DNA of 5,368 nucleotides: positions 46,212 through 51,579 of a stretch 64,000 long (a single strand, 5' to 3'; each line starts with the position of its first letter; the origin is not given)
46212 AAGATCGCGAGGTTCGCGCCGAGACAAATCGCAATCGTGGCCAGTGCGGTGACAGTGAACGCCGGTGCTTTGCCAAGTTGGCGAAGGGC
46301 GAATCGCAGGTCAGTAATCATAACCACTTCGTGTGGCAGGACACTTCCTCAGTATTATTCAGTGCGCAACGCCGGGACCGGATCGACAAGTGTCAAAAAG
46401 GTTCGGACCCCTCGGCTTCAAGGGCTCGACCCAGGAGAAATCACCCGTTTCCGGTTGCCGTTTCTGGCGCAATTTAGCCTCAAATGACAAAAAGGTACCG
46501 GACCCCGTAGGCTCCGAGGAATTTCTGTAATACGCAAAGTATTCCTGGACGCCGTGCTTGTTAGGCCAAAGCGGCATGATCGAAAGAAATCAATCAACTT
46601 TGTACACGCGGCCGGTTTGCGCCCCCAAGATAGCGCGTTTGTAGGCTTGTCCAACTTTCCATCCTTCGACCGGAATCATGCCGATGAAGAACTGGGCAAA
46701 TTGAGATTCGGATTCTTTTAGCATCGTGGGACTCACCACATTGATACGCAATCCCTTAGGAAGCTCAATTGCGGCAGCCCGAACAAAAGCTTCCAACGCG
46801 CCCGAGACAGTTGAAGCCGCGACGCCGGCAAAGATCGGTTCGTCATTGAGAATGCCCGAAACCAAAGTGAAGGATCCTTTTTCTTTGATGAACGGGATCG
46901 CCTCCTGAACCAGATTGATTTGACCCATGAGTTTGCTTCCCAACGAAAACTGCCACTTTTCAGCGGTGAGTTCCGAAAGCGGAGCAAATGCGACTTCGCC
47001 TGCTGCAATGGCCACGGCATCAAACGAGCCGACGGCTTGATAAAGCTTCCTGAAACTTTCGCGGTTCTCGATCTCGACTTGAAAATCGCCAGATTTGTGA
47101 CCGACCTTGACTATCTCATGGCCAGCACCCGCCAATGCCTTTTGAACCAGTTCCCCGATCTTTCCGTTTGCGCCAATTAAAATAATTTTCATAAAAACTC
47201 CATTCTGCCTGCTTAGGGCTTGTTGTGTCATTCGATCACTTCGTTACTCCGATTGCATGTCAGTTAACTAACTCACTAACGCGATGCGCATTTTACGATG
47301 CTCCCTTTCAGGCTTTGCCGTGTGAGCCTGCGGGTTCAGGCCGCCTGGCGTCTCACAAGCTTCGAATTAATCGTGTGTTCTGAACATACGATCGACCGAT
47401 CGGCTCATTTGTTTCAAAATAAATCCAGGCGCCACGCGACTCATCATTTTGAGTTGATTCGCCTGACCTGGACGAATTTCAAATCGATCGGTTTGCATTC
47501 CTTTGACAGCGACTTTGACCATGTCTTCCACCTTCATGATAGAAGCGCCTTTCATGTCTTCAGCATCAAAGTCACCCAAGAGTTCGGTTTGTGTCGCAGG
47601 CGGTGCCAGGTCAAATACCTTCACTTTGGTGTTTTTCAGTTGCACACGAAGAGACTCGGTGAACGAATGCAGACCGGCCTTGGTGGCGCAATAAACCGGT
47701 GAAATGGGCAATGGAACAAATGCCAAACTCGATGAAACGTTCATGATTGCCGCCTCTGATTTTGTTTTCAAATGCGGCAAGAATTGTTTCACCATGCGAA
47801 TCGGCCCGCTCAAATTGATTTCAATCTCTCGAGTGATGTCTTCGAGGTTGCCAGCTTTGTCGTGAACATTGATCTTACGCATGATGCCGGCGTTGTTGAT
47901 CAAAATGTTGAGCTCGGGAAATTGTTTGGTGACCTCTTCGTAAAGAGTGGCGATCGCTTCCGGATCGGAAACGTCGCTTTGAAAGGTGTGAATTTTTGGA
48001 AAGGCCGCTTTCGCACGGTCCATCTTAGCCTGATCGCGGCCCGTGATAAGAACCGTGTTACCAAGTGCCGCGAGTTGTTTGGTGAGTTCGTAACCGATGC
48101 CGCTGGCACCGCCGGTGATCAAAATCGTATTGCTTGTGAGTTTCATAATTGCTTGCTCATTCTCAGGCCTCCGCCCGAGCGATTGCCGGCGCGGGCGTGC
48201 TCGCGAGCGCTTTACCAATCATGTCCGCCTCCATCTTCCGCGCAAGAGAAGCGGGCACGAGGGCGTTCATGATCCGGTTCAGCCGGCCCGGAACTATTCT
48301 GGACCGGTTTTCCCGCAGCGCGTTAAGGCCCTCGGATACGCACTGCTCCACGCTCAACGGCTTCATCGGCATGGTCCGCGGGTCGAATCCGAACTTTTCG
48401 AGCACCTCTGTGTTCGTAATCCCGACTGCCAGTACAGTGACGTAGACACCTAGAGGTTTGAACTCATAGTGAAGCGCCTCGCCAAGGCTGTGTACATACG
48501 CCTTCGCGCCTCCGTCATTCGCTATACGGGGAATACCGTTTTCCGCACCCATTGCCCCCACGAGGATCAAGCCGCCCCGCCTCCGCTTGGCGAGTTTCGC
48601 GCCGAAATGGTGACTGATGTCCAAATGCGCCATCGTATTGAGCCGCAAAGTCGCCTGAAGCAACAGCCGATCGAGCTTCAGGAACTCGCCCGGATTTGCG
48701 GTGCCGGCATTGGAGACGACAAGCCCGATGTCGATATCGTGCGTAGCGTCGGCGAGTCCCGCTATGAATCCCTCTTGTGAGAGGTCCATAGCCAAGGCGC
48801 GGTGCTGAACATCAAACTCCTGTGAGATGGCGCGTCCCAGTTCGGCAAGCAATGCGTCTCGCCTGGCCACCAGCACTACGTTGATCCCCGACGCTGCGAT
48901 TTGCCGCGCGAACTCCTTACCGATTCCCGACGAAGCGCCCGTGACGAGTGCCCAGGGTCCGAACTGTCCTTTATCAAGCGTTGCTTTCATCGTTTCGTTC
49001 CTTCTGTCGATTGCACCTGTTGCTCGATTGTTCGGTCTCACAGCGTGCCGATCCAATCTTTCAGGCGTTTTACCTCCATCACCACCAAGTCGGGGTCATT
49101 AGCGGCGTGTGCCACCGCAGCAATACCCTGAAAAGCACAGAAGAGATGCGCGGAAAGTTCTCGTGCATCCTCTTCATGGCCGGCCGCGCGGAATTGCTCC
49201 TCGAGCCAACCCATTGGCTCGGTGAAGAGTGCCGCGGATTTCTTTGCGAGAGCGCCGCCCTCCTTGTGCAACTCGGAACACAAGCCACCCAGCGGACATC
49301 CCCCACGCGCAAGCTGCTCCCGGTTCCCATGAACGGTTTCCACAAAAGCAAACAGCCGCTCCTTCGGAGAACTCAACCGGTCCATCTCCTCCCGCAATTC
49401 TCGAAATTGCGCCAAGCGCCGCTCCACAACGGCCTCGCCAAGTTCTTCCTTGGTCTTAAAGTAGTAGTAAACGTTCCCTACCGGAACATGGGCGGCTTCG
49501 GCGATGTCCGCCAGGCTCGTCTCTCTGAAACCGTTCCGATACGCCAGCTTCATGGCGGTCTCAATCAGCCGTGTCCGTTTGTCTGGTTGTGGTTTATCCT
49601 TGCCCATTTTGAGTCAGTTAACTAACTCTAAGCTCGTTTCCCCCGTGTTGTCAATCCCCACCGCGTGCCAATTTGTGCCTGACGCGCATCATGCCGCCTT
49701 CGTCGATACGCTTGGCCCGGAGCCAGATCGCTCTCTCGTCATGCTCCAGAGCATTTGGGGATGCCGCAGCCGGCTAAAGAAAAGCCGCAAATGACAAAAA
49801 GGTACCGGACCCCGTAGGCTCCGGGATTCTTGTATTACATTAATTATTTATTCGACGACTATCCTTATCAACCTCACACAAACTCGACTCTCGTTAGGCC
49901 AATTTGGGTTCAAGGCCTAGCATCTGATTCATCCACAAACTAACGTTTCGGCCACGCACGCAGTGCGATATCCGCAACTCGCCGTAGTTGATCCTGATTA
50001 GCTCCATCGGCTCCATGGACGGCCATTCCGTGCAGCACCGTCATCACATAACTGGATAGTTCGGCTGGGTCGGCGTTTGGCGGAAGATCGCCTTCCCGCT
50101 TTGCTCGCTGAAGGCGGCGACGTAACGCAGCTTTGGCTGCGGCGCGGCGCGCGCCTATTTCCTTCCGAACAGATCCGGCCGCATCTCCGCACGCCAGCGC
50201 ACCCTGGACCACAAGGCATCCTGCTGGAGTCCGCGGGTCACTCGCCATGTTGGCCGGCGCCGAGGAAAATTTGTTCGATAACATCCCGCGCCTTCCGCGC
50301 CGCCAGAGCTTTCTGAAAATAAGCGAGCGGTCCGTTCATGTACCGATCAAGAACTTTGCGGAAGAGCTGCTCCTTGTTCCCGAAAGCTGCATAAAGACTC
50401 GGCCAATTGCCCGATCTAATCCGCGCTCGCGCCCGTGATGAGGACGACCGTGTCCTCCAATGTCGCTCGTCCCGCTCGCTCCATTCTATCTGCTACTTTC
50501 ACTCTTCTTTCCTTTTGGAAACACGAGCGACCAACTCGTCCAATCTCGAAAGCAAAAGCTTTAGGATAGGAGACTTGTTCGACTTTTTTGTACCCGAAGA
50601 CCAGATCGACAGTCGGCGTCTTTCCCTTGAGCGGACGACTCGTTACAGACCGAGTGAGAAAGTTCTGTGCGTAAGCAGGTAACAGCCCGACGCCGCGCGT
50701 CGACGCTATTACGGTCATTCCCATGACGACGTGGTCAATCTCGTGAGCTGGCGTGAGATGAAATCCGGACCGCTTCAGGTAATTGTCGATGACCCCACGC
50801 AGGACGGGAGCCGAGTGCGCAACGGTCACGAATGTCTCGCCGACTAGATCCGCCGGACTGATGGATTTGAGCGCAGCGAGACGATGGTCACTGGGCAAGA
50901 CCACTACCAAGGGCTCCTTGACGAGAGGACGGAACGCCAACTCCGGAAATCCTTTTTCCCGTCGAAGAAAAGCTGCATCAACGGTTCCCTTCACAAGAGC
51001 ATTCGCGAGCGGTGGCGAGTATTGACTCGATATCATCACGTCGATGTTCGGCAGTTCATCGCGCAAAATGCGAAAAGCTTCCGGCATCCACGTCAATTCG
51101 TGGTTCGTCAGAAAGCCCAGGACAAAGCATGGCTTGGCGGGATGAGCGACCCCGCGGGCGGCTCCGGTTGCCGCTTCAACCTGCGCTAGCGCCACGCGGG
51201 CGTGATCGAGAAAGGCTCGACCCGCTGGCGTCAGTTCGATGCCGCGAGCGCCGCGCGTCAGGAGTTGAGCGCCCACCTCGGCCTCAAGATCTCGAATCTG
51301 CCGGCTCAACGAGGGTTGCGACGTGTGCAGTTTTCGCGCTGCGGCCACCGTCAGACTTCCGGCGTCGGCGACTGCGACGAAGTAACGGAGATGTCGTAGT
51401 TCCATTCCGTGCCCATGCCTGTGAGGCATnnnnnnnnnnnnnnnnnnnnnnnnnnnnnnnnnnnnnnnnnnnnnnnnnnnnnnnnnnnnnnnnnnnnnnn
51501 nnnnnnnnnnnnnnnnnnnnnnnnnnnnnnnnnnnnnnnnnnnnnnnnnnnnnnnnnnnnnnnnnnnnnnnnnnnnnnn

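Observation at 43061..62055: tRNA-Gln-bounded ~18.9 kb genomic island with an exact 37-nt att repeat but no recombinase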

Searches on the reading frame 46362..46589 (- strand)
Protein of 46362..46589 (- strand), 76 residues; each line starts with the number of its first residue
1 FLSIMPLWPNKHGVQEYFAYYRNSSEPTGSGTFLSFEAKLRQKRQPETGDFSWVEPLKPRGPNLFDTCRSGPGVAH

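Call 66: search_protein_families(library=pfam, proteins=[window:46362-46589:-], max_evalue=1)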
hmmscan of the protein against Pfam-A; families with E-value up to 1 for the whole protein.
window:46362-46589:- (76 aa): 0 families

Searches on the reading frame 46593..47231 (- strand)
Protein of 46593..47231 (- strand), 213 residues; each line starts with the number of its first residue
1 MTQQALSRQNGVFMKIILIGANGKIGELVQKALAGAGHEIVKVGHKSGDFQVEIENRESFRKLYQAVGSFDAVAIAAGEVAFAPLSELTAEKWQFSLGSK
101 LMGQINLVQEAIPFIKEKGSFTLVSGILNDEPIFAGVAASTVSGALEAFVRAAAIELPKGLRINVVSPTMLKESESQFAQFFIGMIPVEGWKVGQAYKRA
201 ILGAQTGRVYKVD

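Call 7: search_protein_families(library=pfam, proteins=[window:46593-47231:-], max_evalue=0.01)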
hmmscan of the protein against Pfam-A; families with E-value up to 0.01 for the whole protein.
window:46593-47231:- (213 aa): 7 families
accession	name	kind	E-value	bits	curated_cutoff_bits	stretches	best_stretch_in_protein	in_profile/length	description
PF13561.12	adh_short_C2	-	3.5e-13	50.1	27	1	17-176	24-181/236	Enoyl-(Acyl carrier protein) reductase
PF00106.31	adh_short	-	6e-09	36.1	26.6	1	42-172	50-183/195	short chain dehydrogenase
PF23441.1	SDR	-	9.9e-05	22.3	27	1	61-171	81-194/258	SDR-like rossmann domain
PF08659.16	KR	-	0.00011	22.6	22.6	1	15-125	27-135/180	KR domain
PF01370.27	Epimerase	-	0.00018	21.4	20.9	1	16-92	1-86/240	NAD dependent epimerase/dehydratase family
PF04321.23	RmlD_sub_bind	-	0.0062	16.1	27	1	14-67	1-50/287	RmlD substrate binding domain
PF01113.26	DapB_N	-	0.0093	16.5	25.6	0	14-48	1-36/124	Dihydrodipicolinate reductase, N-terminus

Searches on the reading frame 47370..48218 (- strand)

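Call 7: search_protein_families(library=pfam, proteins=[window:47370-48218:-], max_evalue=0.01)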
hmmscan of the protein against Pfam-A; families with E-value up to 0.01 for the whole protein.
window:47370-48218:- (283 aa): 7 families
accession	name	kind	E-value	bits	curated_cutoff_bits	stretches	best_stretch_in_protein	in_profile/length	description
PF00106.31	adh_short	-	3.2e-47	161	26.6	1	31-217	2-190/195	short chain dehydrogenase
PF13561.12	adh_short_C2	-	3e-30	106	27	1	38-220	3-187/236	Enoyl-(Acyl carrier protein) reductase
PF08659.16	KR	-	2.2e-11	44.4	22.6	1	31-193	2-166/180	KR domain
PF23441.1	SDR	-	2.6e-07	30.7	27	1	26-214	4-199/258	SDR-like rossmann domain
PF01370.27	Epimerase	-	0.0008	19.3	20.9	1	32-96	1-63/240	NAD dependent epimerase/dehydratase family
PF04321.23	RmlD_sub_bind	-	0.0044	16.6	27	1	31-98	2-52/287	RmlD substrate binding domain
PF08643.16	DUF1776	-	0.0068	16.3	25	0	126-202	114-192/294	Fungal family of unknown function (DUF1776)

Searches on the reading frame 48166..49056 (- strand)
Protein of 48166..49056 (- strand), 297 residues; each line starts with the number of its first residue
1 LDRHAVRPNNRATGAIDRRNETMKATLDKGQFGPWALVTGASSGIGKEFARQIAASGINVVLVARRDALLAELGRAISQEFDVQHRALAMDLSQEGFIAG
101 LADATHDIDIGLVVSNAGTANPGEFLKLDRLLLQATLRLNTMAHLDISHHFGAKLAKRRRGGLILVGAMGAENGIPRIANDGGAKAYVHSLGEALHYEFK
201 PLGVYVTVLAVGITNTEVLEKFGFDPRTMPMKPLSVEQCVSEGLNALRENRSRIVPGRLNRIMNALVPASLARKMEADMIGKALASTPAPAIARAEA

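Call 7: search_protein_families(library=pfam, proteins=[window:48166-49056:-], max_evalue=0.01)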
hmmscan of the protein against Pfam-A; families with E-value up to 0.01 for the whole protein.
window:48166-49056:- (297 aa): 4 families
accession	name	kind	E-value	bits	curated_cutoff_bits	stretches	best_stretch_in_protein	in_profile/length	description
PF00106.31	adh_short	-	6.3e-28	98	26.6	1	35-221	2-189/195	short chain dehydrogenase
PF13561.12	adh_short_C2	-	3.3e-19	69.8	27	1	40-223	1-185/236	Enoyl-(Acyl carrier protein) reductase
PF08659.16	KR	-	0.00029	21.2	22.6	1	36-132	3-104/180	KR domain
PF00070.33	Pyr_redox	-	0.0069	17.3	22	0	44-88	9-53/82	Pyridine nucleotide-disulphide oxidoreductase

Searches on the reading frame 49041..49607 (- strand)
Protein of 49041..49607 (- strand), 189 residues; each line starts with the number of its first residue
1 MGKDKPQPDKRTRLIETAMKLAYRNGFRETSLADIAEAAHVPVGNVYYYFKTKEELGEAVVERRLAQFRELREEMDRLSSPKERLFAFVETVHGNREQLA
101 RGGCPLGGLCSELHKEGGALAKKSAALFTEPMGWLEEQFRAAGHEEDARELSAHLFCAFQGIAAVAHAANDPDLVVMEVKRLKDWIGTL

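Call 7: search_protein_families(library=pfam, proteins=[window:49041-49607:-], max_evalue=0.01)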
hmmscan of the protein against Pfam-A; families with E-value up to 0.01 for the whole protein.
window:49041-49607:- (189 aa): 3 families
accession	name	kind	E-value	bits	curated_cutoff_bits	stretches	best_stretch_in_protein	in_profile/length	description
PF00440.29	TetR_N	-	4e-14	52.5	24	1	14-60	1-47/47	Bacterial regulatory proteins, tetR family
PF21993.1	TetR_C_13_2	-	5.6e-06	27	27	1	96-172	17-94/103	Transcriptional regulator LmrA/YxaF-like, C-terminal domain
PF16925.10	TetR_C_13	-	0.00065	20.5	27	1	82-150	2-71/109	Tetracyclin repressor-like, C-terminal domain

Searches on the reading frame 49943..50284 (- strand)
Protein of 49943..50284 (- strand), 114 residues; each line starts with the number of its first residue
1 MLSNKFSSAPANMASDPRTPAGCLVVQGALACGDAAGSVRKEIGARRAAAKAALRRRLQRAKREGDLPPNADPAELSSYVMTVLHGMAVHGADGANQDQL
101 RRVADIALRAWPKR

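Call 7: search_protein_families(library=pfam, proteins=[window:49943-50284:-], max_evalue=0.01)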
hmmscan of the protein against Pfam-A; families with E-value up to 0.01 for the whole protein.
window:49943-50284:- (114 aa): 2 families
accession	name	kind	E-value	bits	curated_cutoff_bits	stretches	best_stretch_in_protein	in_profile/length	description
PF16925.10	TetR_C_13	-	2.6e-11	44.3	27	1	11-89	13-91/109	Tetracyclin repressor-like, C-terminal domain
PF16859.10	TetR_C_11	-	8.5e-06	26.5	32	1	26-106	31-112/113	Tetracyclin repressor-like, C-terminal domain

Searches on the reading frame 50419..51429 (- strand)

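Call 7: search_protein_families(library=pfam, proteins=[window:50419-51429:-], max_evalue=0.01)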
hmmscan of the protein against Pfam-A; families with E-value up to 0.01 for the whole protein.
window:50419-51429:- (337 aa): 3 families
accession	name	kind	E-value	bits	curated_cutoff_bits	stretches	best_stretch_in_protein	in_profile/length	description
PF03466.25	LysR_substrate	-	4.7e-31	108.2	28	1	104-283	10-190/209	LysR substrate binding domain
PF00126.33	HTH_1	-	1.7e-22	79.6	26.6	1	11-71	1-60/60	Bacterial regulatory helix-turn-helix protein, lysR family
PF12802.13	MarR_2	-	0.0022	18.5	27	0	7-50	1-46/61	MarR family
